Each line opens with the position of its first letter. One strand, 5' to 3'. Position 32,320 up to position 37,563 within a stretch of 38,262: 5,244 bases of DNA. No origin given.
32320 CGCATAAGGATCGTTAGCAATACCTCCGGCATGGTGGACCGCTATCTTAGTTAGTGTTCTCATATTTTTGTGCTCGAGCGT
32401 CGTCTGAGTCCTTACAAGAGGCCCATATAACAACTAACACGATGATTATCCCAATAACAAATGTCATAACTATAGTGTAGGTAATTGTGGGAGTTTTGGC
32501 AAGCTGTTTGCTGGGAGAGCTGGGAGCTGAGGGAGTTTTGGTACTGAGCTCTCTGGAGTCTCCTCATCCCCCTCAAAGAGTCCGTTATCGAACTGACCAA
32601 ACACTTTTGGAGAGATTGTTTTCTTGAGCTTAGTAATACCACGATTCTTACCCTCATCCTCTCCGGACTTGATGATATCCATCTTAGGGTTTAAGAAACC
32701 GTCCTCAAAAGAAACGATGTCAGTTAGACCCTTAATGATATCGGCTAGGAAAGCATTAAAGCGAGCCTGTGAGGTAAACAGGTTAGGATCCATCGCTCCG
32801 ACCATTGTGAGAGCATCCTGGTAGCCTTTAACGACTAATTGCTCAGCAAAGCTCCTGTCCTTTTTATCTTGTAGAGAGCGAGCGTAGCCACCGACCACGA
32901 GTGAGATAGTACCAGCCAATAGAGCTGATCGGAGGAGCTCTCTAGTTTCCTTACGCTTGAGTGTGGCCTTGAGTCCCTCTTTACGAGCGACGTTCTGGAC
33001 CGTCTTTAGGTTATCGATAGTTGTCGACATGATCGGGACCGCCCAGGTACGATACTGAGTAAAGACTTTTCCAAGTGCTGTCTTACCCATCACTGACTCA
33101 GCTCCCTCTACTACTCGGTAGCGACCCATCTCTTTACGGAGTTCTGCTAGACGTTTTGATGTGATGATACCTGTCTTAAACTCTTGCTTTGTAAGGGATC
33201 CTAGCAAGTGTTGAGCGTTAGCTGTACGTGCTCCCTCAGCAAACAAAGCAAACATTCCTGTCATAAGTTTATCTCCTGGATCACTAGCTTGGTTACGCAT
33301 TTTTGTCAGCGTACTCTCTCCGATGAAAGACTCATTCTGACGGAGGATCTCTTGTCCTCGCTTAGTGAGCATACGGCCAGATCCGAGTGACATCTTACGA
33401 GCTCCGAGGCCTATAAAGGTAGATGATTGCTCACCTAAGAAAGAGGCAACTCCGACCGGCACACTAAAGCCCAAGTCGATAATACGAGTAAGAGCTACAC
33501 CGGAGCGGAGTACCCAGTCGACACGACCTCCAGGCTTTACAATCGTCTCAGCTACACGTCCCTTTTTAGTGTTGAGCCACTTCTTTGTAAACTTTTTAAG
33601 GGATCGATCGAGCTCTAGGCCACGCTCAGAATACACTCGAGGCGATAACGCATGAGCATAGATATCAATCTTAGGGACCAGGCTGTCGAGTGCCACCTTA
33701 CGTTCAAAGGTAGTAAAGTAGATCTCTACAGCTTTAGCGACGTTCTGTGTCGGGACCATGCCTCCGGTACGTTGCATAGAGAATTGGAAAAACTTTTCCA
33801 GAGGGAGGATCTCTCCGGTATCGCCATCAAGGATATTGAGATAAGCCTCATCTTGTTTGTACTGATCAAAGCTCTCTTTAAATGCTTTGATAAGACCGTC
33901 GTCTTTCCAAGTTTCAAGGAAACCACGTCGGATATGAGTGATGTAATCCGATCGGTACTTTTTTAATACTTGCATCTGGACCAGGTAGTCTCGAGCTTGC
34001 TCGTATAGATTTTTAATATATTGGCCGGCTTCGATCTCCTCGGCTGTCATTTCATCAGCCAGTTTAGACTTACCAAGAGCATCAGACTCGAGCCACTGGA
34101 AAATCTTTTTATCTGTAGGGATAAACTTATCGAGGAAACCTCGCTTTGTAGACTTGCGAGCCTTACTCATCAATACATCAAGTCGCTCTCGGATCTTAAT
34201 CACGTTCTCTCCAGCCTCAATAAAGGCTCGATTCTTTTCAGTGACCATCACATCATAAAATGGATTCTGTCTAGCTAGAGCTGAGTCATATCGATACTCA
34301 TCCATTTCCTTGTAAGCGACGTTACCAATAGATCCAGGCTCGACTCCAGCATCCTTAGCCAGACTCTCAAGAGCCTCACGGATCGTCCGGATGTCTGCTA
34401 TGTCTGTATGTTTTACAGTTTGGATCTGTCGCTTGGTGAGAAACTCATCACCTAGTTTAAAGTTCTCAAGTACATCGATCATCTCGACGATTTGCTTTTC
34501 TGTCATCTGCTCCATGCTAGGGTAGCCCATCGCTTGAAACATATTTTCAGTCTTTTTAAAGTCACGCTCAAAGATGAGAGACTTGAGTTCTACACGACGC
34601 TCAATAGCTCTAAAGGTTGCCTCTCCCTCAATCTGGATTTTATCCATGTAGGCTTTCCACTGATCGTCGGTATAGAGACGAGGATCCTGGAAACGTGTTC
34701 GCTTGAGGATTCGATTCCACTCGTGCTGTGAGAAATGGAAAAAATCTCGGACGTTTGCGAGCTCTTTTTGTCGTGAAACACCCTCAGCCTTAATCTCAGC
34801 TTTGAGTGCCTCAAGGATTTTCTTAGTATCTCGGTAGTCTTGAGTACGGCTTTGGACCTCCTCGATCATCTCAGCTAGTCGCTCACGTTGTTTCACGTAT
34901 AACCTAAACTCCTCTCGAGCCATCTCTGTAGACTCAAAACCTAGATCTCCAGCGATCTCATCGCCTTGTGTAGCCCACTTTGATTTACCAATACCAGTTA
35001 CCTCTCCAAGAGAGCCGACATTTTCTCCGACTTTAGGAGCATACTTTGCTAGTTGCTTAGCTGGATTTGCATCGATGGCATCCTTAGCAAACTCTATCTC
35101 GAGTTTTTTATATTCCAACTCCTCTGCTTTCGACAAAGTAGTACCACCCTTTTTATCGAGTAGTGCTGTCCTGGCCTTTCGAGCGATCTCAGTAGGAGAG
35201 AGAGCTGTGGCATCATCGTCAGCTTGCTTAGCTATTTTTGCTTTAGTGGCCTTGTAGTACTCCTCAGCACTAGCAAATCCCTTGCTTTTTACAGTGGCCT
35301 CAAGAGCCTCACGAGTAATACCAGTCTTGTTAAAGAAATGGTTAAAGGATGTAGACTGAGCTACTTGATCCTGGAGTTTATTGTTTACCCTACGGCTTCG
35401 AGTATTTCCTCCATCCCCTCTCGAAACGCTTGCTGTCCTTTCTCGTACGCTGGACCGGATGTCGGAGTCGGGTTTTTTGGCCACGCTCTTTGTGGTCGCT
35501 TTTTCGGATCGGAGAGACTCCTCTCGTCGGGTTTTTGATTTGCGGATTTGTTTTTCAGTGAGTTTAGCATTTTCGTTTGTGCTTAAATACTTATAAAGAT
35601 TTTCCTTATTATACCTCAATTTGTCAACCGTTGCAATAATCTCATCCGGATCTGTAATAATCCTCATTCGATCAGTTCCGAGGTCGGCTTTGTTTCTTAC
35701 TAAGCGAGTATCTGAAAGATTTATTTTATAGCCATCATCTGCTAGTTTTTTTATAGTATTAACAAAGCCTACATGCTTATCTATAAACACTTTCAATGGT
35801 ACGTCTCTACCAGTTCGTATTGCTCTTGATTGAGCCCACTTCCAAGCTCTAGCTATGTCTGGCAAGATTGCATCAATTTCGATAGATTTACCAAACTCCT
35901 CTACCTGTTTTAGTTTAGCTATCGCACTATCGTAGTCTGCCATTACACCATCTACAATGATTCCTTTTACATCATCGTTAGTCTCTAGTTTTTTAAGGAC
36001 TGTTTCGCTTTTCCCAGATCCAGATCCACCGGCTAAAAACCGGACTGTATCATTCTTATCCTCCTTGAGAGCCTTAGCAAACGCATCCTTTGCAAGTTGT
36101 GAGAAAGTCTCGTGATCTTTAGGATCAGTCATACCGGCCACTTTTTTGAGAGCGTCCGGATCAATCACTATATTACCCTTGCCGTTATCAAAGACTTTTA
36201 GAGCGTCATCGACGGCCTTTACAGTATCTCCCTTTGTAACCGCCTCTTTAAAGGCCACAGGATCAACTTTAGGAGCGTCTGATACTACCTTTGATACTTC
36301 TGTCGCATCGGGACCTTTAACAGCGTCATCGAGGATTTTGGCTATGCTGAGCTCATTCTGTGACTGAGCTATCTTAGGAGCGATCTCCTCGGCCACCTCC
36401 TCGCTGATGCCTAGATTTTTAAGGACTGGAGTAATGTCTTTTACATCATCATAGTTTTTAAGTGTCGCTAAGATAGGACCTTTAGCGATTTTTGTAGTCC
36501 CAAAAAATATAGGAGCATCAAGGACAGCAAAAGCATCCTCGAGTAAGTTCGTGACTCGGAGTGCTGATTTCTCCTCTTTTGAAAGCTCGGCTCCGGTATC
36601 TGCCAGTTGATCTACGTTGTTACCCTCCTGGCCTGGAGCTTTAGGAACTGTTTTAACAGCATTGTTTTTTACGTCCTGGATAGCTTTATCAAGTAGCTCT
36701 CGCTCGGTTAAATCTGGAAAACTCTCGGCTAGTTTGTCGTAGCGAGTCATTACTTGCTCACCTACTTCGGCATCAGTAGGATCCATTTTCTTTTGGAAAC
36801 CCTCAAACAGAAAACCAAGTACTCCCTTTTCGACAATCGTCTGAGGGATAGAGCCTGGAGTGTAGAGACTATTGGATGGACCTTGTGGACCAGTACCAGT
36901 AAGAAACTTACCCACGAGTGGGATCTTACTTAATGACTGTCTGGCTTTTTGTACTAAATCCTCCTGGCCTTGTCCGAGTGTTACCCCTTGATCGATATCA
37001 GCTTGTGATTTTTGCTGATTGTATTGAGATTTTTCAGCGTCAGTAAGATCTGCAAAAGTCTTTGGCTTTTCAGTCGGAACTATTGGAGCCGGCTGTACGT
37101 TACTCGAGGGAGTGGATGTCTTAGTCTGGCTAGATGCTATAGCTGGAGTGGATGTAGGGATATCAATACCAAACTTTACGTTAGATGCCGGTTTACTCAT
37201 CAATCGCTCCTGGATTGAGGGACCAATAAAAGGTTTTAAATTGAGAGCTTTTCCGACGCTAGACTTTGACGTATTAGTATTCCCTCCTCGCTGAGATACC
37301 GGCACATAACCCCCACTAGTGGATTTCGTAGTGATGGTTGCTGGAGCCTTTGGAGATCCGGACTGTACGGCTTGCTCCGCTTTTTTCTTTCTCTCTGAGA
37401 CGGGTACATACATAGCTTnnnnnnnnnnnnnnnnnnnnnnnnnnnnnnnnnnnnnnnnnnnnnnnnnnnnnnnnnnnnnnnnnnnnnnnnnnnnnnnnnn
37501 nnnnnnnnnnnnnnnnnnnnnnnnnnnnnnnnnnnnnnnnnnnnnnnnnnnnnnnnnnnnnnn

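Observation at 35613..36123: A zeta-toxin-like P-loop kinase domain is embedded in the 1647-aa virion protein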

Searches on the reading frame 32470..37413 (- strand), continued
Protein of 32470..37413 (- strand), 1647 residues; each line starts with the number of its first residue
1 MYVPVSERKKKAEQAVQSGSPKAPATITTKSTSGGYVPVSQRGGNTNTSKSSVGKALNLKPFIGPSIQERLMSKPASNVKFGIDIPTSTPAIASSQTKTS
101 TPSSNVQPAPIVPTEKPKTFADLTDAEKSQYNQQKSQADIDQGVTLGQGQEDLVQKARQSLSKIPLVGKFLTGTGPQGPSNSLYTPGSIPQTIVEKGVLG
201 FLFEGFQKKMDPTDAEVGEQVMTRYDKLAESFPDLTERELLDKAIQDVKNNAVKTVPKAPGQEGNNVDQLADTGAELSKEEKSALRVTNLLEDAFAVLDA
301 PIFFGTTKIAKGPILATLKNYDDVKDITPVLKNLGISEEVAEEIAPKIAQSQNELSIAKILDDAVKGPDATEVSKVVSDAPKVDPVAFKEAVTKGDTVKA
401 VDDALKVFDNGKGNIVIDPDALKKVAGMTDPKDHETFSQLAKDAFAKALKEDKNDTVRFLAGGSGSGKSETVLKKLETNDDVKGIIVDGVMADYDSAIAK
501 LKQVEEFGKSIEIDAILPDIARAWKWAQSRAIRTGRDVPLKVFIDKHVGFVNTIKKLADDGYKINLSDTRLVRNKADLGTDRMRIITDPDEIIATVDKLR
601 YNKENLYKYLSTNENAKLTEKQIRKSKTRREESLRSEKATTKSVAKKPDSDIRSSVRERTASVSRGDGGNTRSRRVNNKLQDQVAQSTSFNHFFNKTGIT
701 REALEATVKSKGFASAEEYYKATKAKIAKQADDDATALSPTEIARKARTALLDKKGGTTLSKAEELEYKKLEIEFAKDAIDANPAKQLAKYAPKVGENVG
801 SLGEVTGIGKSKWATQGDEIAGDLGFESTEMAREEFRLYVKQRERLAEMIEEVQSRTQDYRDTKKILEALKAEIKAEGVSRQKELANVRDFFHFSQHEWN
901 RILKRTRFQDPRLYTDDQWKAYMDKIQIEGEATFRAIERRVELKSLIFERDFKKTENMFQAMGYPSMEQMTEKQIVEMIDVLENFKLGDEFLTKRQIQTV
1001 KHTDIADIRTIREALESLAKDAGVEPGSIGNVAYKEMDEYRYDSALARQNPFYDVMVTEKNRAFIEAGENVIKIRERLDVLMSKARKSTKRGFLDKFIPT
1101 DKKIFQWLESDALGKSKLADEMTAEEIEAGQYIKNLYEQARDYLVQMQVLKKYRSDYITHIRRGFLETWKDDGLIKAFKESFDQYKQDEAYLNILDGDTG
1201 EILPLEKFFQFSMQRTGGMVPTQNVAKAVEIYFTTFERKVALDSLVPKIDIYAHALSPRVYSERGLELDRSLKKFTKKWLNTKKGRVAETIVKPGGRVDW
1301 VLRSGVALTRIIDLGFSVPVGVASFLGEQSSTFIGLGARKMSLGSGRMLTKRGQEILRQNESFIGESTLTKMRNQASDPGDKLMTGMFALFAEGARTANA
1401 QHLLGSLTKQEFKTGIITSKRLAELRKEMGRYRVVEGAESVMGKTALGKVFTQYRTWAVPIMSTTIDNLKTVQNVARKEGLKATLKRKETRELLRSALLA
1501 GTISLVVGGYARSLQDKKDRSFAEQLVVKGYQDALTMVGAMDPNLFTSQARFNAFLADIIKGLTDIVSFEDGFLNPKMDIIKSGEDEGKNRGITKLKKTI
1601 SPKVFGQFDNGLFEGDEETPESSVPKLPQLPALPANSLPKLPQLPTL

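Call 82: search_protein_families(library=ncbifam, proteins=[window:32470-37413:-], max_evalue=0.01)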
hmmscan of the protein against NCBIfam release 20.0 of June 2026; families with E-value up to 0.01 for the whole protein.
window:32470-37413:- (1647 aa): 0 families

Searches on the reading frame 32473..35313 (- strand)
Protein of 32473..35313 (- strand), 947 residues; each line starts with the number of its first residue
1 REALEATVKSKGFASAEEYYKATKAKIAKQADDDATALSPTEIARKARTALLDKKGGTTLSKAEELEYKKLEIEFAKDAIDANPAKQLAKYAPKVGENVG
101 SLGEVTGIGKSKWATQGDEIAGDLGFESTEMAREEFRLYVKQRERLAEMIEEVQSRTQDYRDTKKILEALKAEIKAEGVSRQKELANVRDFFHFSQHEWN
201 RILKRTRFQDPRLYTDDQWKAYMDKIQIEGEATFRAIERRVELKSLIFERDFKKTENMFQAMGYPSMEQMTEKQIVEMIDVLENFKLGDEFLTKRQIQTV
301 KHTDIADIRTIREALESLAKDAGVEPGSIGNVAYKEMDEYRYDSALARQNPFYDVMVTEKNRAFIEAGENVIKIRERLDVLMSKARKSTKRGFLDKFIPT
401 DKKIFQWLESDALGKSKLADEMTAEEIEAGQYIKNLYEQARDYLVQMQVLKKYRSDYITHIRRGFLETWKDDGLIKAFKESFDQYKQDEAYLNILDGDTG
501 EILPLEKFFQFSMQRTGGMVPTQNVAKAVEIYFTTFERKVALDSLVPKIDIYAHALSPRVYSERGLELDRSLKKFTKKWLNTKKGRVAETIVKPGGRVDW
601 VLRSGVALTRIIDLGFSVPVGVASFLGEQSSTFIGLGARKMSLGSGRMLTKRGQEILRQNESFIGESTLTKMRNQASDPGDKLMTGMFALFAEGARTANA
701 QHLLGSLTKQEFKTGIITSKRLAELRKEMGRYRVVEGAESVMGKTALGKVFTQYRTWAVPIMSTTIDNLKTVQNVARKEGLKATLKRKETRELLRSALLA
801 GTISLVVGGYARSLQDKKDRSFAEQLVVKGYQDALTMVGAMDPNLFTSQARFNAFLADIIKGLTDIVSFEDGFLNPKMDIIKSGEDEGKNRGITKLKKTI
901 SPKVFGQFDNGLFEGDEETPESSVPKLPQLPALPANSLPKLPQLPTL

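Call 58: find_homologous_proteins(query=A6, max_evalue=0.001)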
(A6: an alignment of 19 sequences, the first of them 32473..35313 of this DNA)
Query A6 (19 sequences) (947 aa, profile of the alignment): 60 proteins with E <= 0.001 among 8000 candidates.
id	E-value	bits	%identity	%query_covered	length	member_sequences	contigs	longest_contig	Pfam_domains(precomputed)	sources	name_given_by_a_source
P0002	0.0e+0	1887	84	100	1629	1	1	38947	PF06414.19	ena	-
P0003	0.0e+0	1819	76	100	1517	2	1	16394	PF06414.19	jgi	jgi:hypothetical protein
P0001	0.0e+0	1788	90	100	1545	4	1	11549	PF06414.19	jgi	jgi:uncharacterized membrane-anchored protein YhcB (DUF1043 family)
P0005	0.0e+0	1737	61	96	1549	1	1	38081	-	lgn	-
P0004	0.0e+0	1544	66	89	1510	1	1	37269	PF06414.19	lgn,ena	-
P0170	0.0e+0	1164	53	98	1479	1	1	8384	-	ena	-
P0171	0.0e+0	1129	45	100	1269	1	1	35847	-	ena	-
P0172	0.0e+0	1113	51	90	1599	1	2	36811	-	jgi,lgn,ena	jgi:hypothetical protein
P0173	0.0e+0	1098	46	94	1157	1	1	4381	-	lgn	-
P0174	0.0e+0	1090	44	93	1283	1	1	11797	-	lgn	-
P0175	0.0e+0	1069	45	93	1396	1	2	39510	PF18812.7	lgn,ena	-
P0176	0.0e+0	1066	49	81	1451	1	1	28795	-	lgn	-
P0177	0.0e+0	1063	42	96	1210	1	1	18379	-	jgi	-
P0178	0.0e+0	1063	43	93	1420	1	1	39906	-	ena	-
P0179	0.0e+0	1061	41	100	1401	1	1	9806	-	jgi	-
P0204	1.9e-276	939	38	89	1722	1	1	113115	-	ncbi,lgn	ncbi:MAG: hypothetical protein V4478_03375 [Patescibacteria group bacterium]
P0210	2.7e-271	922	39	74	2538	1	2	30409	PF09374.16,PF05838.18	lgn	-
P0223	9.6e-158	546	29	78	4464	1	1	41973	PF18796.7,PF00176.30,PF03602.22,PF07669.18,PF00271.38,PF04851.22,PF01555.25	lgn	-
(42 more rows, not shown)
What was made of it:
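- Closest known: Ejected or packaged phage proteins with enzymatic domains: T7 gp16. Same: One scaffold homologue (P0210) carries GH108 lysozyme and PG_binding_3 domains, and another (P0223) carries a DarB-like SNF2 plus methylase set (call 58).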

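Call 61: find_encoding_contigs(protein=P0204, flank=10000, max_places=2)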
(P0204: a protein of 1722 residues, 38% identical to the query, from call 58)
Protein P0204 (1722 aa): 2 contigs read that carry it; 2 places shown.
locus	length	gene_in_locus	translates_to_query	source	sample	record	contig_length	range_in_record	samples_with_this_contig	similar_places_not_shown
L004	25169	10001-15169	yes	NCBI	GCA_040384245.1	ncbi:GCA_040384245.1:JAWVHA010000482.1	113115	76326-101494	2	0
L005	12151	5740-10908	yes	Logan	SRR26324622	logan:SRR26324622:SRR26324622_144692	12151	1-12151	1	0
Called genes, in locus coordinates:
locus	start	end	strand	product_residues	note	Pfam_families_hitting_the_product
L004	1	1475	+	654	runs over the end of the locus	PF27114:Phage_tail_beta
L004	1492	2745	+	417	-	-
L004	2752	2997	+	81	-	-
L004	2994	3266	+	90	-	-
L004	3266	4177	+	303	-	-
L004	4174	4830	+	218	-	PF24175:SU10_adaptor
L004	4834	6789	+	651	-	-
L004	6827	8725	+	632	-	-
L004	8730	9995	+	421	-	-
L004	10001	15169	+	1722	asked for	-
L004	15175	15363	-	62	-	-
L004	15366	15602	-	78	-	-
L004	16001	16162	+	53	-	PF01381:HTH_3 (weak)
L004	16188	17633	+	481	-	PF01471:PG_binding_1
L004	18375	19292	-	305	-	PF00589:Phage_integrase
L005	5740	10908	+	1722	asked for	-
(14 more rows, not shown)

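Call 66: predict_structure(alignment_id=A6)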
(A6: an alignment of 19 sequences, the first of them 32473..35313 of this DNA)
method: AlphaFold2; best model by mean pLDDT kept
length: 947 residues; sequences in the alignment: 19
mean_pLDDT: 62.0   pTM: 0.39
mean pLDDT of the five models: 62.0, 60.6, 53.8, 53.4, 53.1
residues with pLDDT >= 90: 0; 70-90: 386; 50-70: 296; < 50: 265
segments of 3 or more residues with pLDDT < 50: 31-43, 45-60, 450-452, 454-456, 517-522, 583-630, 676-684, 686-688, 730-760, 798-811, 819-827, 829-847, 868-875, 877-882, 884-947
pLDDT, mean of each block of 10 residues (from residue 1): 67 78 67 42 48 42 63 71 77 69 69 77 78 81 78 67 65 73 84 81 81 80 85 82 81 74 80 82 73 77 79 81 70 55 57 71 74 82 76 60 79 80 84 85 66 50 58 63 56 51 67 54 66 76 76 66 58 61 39 31 32 33 44 56 76 80 63 48 48 63 80 78 62 34 33 44 58 65 59 49 44 52 45 41 43 53 51 46 46 47 35 29 31 33 34
secondary structure, 60 per line:
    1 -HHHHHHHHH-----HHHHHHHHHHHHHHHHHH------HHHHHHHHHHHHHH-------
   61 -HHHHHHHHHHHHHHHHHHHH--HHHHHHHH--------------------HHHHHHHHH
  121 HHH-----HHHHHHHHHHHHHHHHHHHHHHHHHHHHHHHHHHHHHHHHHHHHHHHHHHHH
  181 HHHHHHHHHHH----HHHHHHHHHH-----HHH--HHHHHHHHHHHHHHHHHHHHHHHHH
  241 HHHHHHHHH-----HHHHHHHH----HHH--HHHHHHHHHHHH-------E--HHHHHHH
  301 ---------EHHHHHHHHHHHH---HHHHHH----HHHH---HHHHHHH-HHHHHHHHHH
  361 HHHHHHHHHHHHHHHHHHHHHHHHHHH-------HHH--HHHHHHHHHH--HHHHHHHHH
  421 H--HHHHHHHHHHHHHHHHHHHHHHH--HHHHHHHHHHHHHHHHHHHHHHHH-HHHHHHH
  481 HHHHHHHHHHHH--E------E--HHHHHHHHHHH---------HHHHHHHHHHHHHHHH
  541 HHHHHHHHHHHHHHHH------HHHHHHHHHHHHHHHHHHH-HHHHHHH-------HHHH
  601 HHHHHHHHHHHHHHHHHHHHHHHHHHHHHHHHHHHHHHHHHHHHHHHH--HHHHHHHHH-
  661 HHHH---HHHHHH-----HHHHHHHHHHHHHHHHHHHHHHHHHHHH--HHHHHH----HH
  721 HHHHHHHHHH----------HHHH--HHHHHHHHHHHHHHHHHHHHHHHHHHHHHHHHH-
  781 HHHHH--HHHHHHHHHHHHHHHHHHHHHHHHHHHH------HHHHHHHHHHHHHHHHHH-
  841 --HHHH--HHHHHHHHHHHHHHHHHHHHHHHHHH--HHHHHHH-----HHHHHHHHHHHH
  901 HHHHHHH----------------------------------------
elements in order (helices of 4 or more, strands of 3 or more residues): H2-10 H16-33 H40-53 H62-81 H84-91 H112-123 H129-191 H196-205 H216-249 H255-262 H272-283 H294-300 H311-322 H326-331 H336-339 H343-349 H351-387 H400-409 H412-421 H424-446 H449-472 H474-492 H505-515 H525-556 H563-581 H583-589 H597-648 H651-659 H661-664 H668-673 H679-706 H709-714 H719-730 H741-744 H747-779 H781-785 H788-815 H822-839 H843-846 H849-874 H877-883 H889-907
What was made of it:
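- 32590..35265 (-): aa 717-1608: conserved all-alpha scaffold module B. AF2 predicts an all-helical fold at low confidence, pLDDT 62 (call 66).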

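Call 70: fold_search(model_id=the predicted structure, library=pdb)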
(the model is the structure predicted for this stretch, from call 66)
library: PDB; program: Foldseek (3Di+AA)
matches with E <= 10: 50; with E <= 0.001: 0
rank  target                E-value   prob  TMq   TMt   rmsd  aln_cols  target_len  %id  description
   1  8glv_Dp               2.3e-01  0.08  0.07  0.05  74.7       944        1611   13  96-nm repeat unit of doublet microtubules from Chlamydomonas reinhardtii flagella (released 2023-05-31)
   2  7nyx_A                3.2e-01  0.04  0.05  0.04  86.5      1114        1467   13  Cryo-EM structure of the MukBEF-MatP-DNA monomer (closed conformation) (released 2021-07-07)
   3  9gm7_A                4.0e-01  0.04  0.06  0.04  84.6      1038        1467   13  MukBEF in a nucleotide-bound state with open neck gate (monomer) (released 2025-03-26)
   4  4oo6_A                4.5e-01  0.07  0.08  0.08  31.2       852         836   12  Crystal structure of human KAP-beta2 bound to the NLS of HCC1 (Hepato Cellular Carcinoma protein 1) (released 2014-02-12)
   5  7ux1_A                1.4e+00  0.10  0.09  0.12  30.8       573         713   12  EcMscK in an Open Conformation (released 2022-11-23)
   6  8x6x_A                1.6e+00  0.03  0.06  0.09  29.6       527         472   11  Structure of the multidrug efflux pump EfpA from M. tuberculosis complexed with lipids (released 2024-11-27)
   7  9k2v_a                1.7e+00  0.04  0.06  0.11  35.5       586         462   11  Cyanophage A4 pre-ejectosome (released 2025-04-09)
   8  7nyw_B                2.4e+00  0.02  0.05  0.06  42.0       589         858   11  Cryo-EM structure of the MukBEF-MatP-DNA head module (released 2021-07-07)
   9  5dhf_C                2.9e+00  0.04  0.10  0.10  29.4       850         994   12  Crystal Structure of hRio2 NES Peptide in complex with CRM1-Ran-RanBP1 (released 2015-09-16)
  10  6cit_C                3.1e+00  0.02  0.08  0.08  32.8       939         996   11  Crystal Structure of MVM NS2 NES Peptide in complex with CRM1-Ran-RanBP1 (released 2018-06-27)
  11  6yvu_A                3.4e+00  0.01  0.06  0.05  83.6       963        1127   12  Condensin complex from S.cerevisiae ATP-free apo non-engaged state (released 2020-07-15)
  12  5uwo_C                3.9e+00  0.02  0.08  0.08  32.7       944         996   11  Crystal Structure of Engineered FMRP-1b NES Peptide in complex with CRM1-Ran-RanBP1 (released 2017-03-22)
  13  8x2t                  4.0e+00  0.03  0.06  0.13  42.7       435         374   11  The Crystal Structure of FES from Biortus. (released 2023-12-27)
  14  7woo_C                4.0e+00  0.02  0.07  0.06  33.2       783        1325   10  Cryo-EM structure of the inner ring protomer of the Saccharomyces cerevisiae nuclear pore complex (released 2022-04-13)
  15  7kzm_C                4.2e+00  0.01  0.08  0.03  66.6      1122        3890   12  Outer dynein arm bound to doublet microtubules from C. reinhardtii (released 2021-01-20)
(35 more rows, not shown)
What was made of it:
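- On T7-like internal core / ejection proteins (gp14-gp16): Foldseek on module B found nothing, but the model is weak, pLDDT 62 (calls 66, 70).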

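Call 78: find_related_loci(query=A6, collection=genome_contigs, flank=3000)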
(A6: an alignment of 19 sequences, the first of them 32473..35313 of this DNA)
Query A6 (947 aa) in genome_contigs; peptide patterns used: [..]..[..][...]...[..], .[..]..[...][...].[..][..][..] (x = any residue, [..] = any of these).
140 stretches matched a pattern; 12 encode a relative of the query (tblastn E <= 1e-3); 12 distinct loci.
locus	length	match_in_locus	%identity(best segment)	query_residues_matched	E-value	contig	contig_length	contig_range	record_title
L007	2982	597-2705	43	181-903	0e+0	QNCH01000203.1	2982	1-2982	MAG: Candidatus Omnitrophota bacterium isolate B26_G9 B26_Guay9_scaffold_82643, whole genome shotgun sequence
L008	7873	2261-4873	37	63-942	0e+0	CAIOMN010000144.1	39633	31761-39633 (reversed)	MAG: uncultured Methylococcaceae bacterium isolate Ki2-D4_bin-0825 genome assembly, contig: bin-0825:144/280, whole geno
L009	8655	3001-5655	38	64-907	0e+0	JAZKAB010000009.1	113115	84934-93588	MAG: Patescibacteria group bacterium isolate ADI_H3L2_1_122_18_3-bin004 ADIH3L21_B004_0_000000000009, whole genome shotg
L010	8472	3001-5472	36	83-905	1e-167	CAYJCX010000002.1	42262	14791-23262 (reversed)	MAG TPA_asm: uncultured Candidatus Saccharibacteria bacterium isolate ERP123247_co1_12 genome assembly, contig: NODE_505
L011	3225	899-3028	37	179-904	2e-156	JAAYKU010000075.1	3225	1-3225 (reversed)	MAG: Smithella sp. isolate AS10tlH2TH_73 55388_AS10, whole genome shotgun sequence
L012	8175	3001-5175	37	179-920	2e-147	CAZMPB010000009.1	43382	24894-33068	MAG TPA_asm: uncultured Bacteroidales bacterium isolate SRP192927_co7_46 genome assembly, contig: NODE_1224_length_43382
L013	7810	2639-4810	34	130-848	5e-133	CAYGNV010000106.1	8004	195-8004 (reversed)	MAG TPA_asm: uncultured Smithella sp. isolate ERP113451_co4_198 genome assembly, contig: NODE_6550_length_8004_cov_9.427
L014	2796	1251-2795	43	168-689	8e-136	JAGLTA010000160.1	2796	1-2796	MAG: Candidatus Parcubacteria bacterium isolate RS_9_75 ROV157_9.bin.75.fa_160, whole genome shotgun sequence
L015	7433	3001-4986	43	204-870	2e-165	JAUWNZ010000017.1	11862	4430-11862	MAG: Pseudomonadota bacterium isolate CSMAG_2437 CSMAG_2437_k141_797747_length_11862_cov_44.6189, whole genome shotgun s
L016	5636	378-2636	34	167-871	3e-130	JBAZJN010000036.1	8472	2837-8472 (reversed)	MAG: Patescibacteria group bacterium isolate SO_2017_LW4_120 scaffold_16124_c1_LW137-91_2017, whole genome shotgun seque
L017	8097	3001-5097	36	179-871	4e-141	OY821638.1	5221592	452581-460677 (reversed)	MAG: Smithellaceae bacterium isolate 7d888188-1d27-4603-a379-950c855845c6 genome assembly, chromosome: 1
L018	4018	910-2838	29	181-807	7e-81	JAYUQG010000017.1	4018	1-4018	MAG: bacterium isolate GL114_DN_metabat_102 GL114_DN_metabat_102_16, whole genome shotgun sequence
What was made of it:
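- Tried and rejected: Hits are spread over Patescibacteria, Smithellaceae, Omnitrophota, Bacteroidales and others, and most are phage-sized contigs in bins, so the host of this phage remains unknown (call 78).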
